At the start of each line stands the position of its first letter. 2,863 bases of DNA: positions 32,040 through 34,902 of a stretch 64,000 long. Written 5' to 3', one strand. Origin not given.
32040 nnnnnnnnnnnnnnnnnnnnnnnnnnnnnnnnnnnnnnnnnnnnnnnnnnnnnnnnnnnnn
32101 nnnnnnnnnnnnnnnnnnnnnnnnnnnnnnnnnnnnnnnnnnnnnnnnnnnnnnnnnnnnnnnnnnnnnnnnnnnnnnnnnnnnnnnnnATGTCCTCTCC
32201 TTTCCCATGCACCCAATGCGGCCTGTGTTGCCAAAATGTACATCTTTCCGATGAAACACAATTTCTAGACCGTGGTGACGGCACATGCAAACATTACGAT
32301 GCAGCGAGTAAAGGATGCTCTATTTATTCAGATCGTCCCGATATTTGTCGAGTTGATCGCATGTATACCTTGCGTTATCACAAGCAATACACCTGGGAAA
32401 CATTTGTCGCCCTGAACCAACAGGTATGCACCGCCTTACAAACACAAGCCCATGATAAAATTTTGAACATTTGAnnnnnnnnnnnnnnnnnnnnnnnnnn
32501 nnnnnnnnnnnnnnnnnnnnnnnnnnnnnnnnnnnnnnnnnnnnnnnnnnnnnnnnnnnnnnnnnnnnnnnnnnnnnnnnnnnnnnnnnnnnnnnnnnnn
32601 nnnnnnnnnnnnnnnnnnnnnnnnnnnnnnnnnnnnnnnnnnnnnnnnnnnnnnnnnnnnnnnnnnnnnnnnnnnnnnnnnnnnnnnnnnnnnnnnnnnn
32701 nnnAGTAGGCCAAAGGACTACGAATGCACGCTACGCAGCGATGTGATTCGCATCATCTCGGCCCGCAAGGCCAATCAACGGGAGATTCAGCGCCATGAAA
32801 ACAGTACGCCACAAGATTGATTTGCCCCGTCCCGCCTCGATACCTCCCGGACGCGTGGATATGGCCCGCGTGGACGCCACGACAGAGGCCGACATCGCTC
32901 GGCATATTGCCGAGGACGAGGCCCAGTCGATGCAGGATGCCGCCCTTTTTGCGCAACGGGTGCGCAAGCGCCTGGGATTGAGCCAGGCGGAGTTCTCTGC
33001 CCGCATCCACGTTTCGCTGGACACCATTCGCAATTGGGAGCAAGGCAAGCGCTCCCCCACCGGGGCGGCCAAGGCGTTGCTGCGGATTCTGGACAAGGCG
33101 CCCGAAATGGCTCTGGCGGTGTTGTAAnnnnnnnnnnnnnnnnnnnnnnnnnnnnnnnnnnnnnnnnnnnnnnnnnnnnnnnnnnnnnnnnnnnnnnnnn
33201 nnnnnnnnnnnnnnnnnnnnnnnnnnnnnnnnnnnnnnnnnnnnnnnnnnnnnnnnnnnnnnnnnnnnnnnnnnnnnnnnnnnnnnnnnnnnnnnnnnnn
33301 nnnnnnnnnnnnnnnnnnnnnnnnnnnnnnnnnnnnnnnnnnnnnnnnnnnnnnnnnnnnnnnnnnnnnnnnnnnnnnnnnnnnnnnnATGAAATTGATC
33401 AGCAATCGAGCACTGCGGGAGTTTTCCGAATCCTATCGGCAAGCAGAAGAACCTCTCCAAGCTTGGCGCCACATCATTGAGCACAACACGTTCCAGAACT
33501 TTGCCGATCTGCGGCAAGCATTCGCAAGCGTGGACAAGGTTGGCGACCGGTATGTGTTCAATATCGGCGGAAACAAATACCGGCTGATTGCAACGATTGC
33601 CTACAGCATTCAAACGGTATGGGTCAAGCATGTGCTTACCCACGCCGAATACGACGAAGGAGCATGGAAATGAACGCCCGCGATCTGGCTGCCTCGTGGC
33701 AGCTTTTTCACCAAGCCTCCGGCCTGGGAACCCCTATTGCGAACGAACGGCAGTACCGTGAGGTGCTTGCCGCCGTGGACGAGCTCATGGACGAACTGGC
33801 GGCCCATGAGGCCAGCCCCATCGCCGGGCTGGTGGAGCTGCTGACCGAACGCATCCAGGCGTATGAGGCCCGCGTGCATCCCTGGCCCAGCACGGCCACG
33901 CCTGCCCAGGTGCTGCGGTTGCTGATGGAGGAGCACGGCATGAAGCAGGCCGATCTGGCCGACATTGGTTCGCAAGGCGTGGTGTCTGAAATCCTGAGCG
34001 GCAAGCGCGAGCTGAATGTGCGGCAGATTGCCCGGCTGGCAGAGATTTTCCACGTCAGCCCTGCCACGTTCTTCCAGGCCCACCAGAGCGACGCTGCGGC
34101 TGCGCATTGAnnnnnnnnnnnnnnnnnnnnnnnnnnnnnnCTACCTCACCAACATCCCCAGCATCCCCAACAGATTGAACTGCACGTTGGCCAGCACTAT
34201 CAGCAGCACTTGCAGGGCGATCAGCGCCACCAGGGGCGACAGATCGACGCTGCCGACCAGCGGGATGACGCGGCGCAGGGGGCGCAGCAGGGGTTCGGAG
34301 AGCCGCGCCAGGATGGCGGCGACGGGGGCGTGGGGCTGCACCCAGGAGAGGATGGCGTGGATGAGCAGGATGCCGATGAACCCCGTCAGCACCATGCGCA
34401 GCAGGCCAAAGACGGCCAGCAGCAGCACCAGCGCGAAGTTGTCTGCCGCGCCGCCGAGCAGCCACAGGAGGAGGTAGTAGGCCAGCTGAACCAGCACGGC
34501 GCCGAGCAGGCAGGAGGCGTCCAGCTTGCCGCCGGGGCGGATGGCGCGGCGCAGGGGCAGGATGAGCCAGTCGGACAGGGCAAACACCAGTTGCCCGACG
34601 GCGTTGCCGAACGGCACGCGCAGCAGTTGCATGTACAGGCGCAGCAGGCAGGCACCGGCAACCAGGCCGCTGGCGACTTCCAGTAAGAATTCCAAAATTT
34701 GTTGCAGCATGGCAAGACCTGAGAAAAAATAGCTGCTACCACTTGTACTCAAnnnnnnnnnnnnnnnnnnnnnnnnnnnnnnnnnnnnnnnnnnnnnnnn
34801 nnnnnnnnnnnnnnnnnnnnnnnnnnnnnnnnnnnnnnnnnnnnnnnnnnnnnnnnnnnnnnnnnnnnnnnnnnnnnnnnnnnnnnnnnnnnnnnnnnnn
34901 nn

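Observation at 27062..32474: Candidate undescribed system: WYL - SHOCT - three helical membrane-type proteins - YkgJ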

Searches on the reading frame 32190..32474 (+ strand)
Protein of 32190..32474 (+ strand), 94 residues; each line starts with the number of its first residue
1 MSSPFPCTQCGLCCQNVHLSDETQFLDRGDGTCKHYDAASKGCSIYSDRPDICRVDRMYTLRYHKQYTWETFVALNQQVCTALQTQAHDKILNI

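Call 3: search_protein_families(library=pfam, proteins=[window:32190-32474:+], max_evalue=1)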
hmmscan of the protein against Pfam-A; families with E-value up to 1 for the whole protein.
window:32190-32474:+ (94 aa): 1 family
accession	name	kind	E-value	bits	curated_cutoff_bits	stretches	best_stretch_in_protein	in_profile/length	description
PF03692.20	CxxCxxCC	-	4.4e-08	34.1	23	1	6-63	1-73/85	Putative zinc- or iron-chelating domain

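Call 4: search_protein_families(library=padloc, proteins=[window:32190-32474:+], max_evalue=1)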
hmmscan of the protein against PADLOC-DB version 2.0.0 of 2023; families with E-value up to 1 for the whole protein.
window:32190-32474:+ (94 aa): 0 families

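Call 5: search_protein_families(library=ncbifam, proteins=[window:32190-32474:+], max_evalue=1)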
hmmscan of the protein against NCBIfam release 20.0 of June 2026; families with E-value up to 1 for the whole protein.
window:32190-32474:+ (94 aa): 7 families
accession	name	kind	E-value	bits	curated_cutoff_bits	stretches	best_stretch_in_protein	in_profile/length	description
NF003504.0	PRK05170.2-2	equivalog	2.1e-06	27.7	150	1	7-54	20-66/104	YcgN family cysteine cluster protein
NF003500.0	PRK05170.1-4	equivalog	2e-05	24.6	203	1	7-69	22-84/147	YcgN family cysteine cluster protein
NF003507.0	PRK05170.2-5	equivalog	0.00078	19.4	170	1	7-51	24-68/146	YcgN family cysteine cluster protein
NF003508.0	PRK05170.2-6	equivalog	0.013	15.3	286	1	7-51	29-73/152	YcgN family cysteine cluster protein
NF003501.0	PRK05170.1-5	equivalog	0.044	13.3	167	1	7-51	25-69/160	YcgN family cysteine cluster protein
NF003506.0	PRK05170.2-4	equivalog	0.064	13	248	1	7-52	28-75/158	YcgN family cysteine cluster protein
NF003502.0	PRK05170.1-6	equivalog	0.53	10.5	250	1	7-52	26-71/149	YcgN family cysteine cluster protein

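Call 84: find_related_loci(query=A8, collection=metagenome_contigs, flank=6000)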
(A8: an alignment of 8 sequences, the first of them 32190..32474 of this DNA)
Query A8 (94 aa) in metagenome_contigs; peptide patterns used: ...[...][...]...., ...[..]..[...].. (x = any residue, [..] = any of these).
295 stretches matched a pattern; 199 encode a relative of the query (tblastn E <= 1e-3); the best 80 are kept; 80 distinct loci.
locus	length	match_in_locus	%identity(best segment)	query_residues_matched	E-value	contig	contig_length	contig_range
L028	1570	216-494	80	1-93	5e-52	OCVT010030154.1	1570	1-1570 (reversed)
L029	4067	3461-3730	79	4-93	1e-48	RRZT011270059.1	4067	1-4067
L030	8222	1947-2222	68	2-93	1e-42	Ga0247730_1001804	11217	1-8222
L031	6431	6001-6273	70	1-89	5e-42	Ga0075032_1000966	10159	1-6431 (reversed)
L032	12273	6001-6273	67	3-93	5e-42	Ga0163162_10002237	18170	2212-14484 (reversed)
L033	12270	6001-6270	70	3-92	3e-42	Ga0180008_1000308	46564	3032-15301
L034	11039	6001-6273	70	1-89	6e-42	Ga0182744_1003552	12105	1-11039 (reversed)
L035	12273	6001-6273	70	1-89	5e-42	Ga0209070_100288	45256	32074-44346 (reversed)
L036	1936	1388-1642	73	5-89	3e-42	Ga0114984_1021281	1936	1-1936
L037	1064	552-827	65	3-94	4e-44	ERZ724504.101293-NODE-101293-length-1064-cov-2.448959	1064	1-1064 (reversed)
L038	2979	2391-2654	68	5-92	2e-41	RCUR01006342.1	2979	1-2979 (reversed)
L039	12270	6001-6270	69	3-92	3e-41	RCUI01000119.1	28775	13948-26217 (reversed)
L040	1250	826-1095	66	1-90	5e-42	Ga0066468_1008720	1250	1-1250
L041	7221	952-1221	66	1-90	8e-41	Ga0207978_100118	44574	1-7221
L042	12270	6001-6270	66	5-94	5e-41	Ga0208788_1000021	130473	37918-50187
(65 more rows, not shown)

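Call 90: search_protein_families(library=phrogs, proteins=[window:32190-32474:+], max_evalue=1)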
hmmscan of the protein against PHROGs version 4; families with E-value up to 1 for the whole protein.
window:32190-32474:+ (94 aa): 3 families
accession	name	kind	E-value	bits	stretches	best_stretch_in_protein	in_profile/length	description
phrog_9155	-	unknown function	3.7e-05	24.5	1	7-54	16-65/181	-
phrog_32498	-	unknown function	0.062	14.3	1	30-55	72-99/140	-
phrog_31837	-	unknown function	0.34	11.8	1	23-37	19-33/44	-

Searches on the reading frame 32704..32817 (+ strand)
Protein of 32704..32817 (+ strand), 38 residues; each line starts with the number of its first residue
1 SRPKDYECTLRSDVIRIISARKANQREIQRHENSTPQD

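Call 97: search_protein_families(library=pfam, proteins=[window:32704-32817:+], max_evalue=10)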
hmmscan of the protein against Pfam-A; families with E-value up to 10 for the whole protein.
seq(38 aa): 1 family
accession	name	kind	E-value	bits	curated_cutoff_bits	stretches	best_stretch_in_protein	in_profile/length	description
PF04365.19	BrnT_toxin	-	8.5e-05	23.2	34.5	1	9-27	59-77/77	Ribonuclease toxin, BrnT, of type II toxin-antitoxin system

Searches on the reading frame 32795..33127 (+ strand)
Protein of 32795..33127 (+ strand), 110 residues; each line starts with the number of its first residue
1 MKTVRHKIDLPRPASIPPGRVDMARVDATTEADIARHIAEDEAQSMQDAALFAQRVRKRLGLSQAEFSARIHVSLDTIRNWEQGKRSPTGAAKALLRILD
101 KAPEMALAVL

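Call 52: search_protein_families(library=pfam, proteins=[window:32795-33127:+], max_evalue=0.01)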
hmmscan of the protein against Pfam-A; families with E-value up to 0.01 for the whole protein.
window:32795-33127:+ (110 aa): 5 families
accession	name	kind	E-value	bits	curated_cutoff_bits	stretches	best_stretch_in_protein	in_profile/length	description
PF01381.28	HTH_3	-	1.8e-09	37.9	23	1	55-90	3-38/55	Helix-turn-helix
PF13560.12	HTH_31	-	5.8e-08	33.4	27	1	52-100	5-55/64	Helix-turn-helix domain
PF15731.11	MqsA_antitoxin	-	6.4e-07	30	30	1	45-105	66-126/131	Antitoxin component of bacterial toxin-antitoxin system, MqsA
PF12844.13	HTH_19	-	0.00044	20.6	30.2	1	55-98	6-47/64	Helix-turn-helix domain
PF20432.4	Xre-like-HTH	-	0.0092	16.7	25.8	0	53-86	15-47/63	Antitoxin Xre-like helix-turn-helix domain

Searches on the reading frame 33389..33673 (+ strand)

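Call 52: search_protein_families(library=pfam, proteins=[window:33389-33673:+], max_evalue=0.01)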
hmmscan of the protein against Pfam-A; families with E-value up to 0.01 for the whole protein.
window:33389-33673:+ (94 aa): 1 family
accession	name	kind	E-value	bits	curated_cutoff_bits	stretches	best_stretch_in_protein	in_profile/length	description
PF09907.15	HigB_toxin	-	5.7e-31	107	27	1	19-90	1-73/74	HigB_toxin, RelE-like toxic component of a toxin-antitoxin system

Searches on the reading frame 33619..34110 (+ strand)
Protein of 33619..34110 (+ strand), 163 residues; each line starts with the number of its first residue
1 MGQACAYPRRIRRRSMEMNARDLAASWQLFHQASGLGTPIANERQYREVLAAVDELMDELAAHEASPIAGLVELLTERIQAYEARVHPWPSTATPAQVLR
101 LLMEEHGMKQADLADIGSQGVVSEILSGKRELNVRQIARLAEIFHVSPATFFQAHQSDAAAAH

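Call 52: search_protein_families(library=pfam, proteins=[window:33619-34110:+], max_evalue=0.01)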
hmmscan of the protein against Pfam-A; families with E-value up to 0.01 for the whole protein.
window:33619-34110:+ (163 aa): 3 families
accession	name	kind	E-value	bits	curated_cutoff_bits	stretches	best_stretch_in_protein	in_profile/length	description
PF01381.28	HTH_3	-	1.1e-07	32.2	23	1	99-150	1-54/55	Helix-turn-helix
PF13560.12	HTH_31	-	0.00027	21.6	27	1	97-149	4-59/64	Helix-turn-helix domain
PF13443.12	HTH_26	-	0.0022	18.6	22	1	99-152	2-58/63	Cro/C1-type HTH DNA-binding domain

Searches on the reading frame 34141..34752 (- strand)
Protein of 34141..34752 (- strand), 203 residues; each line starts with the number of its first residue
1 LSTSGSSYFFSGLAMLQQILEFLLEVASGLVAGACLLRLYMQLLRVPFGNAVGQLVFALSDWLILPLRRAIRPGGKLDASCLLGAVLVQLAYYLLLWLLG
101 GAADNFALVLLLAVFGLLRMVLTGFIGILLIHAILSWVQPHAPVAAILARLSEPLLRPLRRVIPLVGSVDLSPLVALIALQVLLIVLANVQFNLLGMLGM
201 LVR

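Call 97: search_protein_families(library=pfam, proteins=[window:34141-34752:-], max_evalue=10)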
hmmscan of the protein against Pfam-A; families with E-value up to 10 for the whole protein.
window:34141-34752:- (203 aa): 1 family
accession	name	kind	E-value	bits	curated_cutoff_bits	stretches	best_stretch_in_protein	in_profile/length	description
PF02325.22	YGGT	-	2.2e-27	95.7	27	2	120-187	2-70/70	YGGT family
